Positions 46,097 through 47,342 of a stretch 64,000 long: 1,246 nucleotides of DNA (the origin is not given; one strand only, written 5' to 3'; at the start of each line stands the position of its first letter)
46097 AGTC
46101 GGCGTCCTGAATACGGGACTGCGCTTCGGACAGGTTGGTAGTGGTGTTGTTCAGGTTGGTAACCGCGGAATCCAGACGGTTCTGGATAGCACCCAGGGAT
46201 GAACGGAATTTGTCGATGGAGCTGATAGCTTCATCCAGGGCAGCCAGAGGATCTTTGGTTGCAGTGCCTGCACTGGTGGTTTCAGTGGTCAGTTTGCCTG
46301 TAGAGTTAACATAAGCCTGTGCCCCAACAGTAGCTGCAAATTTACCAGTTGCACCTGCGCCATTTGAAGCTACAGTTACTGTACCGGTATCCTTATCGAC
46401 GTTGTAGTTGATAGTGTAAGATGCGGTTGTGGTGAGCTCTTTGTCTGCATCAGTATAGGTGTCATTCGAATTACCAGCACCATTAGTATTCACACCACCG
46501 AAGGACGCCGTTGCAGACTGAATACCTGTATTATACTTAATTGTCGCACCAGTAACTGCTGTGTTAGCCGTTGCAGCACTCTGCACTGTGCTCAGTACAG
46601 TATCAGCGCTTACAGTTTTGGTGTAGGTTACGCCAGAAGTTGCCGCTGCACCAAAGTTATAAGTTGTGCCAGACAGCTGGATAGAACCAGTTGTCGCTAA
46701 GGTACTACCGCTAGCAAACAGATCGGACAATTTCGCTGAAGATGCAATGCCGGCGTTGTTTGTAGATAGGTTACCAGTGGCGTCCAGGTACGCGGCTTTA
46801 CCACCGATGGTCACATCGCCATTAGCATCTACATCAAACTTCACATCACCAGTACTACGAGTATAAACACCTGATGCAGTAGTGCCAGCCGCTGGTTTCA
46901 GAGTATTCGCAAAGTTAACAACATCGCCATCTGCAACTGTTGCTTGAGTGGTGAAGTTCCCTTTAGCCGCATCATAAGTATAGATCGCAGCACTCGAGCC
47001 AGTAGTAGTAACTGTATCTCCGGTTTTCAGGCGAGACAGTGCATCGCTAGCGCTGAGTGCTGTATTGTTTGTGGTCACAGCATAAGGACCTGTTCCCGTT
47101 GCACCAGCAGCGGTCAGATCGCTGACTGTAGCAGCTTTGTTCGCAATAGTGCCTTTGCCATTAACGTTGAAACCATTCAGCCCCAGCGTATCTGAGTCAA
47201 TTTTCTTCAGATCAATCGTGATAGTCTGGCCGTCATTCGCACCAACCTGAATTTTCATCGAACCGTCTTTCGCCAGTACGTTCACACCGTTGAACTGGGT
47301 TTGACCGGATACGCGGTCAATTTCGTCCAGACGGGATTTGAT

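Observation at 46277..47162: Non-K-12 flagellin: 568-aa FliC with a long divergent central domain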

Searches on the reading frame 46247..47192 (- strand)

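Call 13: search_solved_structures(query=window:46277-47162:-, max_evalue=0.01, show_alignments=4)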
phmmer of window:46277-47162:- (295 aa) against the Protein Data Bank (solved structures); distinct sequences matched with E-value up to 0.01: 3.
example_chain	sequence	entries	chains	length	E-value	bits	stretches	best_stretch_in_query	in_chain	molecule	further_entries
7sqd_A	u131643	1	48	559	1.9e-38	136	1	1-295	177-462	Flagellin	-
7sn4_A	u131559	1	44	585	1.8e-32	116.5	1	1-295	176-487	Flagellin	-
9n59_A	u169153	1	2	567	1.1e-28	104.1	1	2-295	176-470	Flagellin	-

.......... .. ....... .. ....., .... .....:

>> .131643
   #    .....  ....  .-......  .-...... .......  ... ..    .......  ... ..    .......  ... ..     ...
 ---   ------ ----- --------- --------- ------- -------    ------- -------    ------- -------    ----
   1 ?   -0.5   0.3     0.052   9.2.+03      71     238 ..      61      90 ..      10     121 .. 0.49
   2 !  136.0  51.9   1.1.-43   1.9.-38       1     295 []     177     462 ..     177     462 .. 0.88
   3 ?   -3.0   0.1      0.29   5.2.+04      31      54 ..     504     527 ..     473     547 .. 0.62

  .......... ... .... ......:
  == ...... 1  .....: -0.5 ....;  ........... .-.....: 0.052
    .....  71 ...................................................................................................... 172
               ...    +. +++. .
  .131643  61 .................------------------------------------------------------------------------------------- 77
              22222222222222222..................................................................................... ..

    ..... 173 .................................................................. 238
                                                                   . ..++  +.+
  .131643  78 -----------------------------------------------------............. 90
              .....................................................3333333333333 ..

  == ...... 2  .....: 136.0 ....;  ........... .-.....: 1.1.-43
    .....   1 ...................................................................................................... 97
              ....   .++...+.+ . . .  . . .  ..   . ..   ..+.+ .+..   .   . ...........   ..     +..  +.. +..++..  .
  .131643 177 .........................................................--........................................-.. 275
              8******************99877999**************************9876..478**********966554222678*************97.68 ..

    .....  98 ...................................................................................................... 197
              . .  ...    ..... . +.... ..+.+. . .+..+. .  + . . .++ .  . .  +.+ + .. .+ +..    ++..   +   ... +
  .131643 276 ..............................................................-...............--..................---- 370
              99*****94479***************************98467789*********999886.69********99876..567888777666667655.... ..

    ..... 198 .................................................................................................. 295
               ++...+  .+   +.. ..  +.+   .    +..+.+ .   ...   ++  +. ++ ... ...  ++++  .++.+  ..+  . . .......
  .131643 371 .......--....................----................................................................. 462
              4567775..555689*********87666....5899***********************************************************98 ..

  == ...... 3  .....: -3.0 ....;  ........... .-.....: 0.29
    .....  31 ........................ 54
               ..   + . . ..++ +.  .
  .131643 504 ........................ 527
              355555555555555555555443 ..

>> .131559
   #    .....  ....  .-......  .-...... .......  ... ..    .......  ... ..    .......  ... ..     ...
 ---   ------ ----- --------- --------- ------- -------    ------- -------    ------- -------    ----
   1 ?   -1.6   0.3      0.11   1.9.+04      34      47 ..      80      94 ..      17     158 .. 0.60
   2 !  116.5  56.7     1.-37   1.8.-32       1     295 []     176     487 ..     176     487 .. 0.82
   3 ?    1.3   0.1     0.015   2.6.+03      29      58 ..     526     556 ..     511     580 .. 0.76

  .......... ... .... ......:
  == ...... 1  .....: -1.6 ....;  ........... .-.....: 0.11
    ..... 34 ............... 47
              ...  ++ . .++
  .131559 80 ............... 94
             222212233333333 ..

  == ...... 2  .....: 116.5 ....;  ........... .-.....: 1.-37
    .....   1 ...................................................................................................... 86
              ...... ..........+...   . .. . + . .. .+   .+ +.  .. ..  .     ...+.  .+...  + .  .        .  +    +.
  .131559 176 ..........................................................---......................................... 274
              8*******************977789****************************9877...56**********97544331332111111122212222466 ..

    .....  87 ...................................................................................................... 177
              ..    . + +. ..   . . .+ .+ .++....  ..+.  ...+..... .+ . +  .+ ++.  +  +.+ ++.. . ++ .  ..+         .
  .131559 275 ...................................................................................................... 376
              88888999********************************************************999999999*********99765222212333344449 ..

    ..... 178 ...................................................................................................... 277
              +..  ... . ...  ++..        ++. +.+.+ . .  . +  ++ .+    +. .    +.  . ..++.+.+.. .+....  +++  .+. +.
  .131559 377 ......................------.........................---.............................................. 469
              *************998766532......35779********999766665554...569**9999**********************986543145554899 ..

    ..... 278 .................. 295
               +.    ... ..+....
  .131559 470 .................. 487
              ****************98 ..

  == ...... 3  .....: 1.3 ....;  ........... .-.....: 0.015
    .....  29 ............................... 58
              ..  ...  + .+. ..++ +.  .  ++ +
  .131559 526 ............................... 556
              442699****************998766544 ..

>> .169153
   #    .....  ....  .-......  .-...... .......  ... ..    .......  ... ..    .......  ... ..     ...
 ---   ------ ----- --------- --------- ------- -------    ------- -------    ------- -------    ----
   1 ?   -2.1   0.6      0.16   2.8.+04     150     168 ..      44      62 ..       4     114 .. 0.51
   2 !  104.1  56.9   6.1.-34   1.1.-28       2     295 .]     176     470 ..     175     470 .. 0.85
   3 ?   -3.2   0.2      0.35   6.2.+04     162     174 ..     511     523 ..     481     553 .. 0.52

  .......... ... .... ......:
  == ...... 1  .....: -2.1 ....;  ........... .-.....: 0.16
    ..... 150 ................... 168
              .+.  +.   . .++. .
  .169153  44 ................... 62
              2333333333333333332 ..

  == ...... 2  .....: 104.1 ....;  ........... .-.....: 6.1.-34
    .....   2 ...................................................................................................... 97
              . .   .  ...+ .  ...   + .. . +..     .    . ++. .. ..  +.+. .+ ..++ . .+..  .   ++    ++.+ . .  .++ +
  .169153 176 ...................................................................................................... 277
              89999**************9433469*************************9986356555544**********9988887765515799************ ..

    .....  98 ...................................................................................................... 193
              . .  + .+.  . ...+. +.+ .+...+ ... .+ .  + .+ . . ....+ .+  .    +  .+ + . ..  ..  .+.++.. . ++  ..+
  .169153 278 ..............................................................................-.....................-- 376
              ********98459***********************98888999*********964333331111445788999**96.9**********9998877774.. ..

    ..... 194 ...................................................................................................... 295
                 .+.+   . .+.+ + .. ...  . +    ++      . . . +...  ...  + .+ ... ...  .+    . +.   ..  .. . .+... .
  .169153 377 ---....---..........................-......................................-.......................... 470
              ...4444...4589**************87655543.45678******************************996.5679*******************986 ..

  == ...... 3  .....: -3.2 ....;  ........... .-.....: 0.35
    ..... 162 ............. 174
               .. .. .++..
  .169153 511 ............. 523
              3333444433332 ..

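Call 33: find_homologous_proteins(query=window:46247-47192:-, max_evalue=0.001)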
Query window:46247-47192:- (315 aa): 86 proteins with E <= 0.001 among 8000 candidates.
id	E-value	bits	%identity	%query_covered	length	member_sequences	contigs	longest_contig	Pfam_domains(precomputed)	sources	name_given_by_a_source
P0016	1.1e-154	532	99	89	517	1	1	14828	PF12445.14,PF00700.28,PF00669.26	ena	-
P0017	2.1e-112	393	99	67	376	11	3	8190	PF00669.26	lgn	-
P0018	3.3e-109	383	66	100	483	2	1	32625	PF12445.14,PF00669.26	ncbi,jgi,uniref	ncbi:flagellin N-terminal helical domain-containing protein [Atlantibacter hermannii]|uniref:flagell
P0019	3.8e-100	353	65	93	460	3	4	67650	PF12445.14,PF00669.26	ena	-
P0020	1.4e-73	266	55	100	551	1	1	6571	PF12445.14,PF00700.28,PF00669.26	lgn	-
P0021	2.6e-67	246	54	100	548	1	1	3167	PF12445.14,PF00700.28,PF00669.26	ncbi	ncbi:MAG TPA: FliC/FljB family flagellin, partial [Roseateles sp.]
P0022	4.4e-67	245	54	100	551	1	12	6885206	PF12445.14,PF00700.28,PF00669.26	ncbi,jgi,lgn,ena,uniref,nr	ncbi:FliC/FljB family flagellin [Variovorax sp. 375MFSha3.1]|uniref:Flagellin n=1 Tax=Variovorax gua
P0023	3.9e-66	242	54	100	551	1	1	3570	PF12445.14,PF00700.28,PF00669.26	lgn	-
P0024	1.3e-65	240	53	100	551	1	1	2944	PF12445.14,PF00700.28,PF00669.26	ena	-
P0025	3.0e-62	229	49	100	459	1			PF12445.14,PF00700.28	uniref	uniref:flagellin n=1 Tax=Pantoea sp. TaxID=69393 RepID=UPI0031D031D8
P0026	3.8e-61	225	50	100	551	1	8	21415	PF12445.14,PF00700.28,PF00669.26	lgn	-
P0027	1.2e-60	224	50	100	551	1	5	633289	PF12445.14,PF00700.28,PF00669.26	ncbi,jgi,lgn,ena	-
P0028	2.9e-60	222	50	100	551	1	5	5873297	PF12445.14,PF00700.28,PF00669.26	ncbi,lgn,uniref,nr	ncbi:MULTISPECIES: FliC/FljB family flagellin [unclassified Variovorax]|uniref:FliC/FljB family flag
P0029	4.4e-60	222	51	100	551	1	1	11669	PF12445.14,PF00700.28,PF00669.26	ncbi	-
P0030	4.4e-60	222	50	100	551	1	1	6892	PF12445.14,PF00700.28,PF00669.26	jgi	-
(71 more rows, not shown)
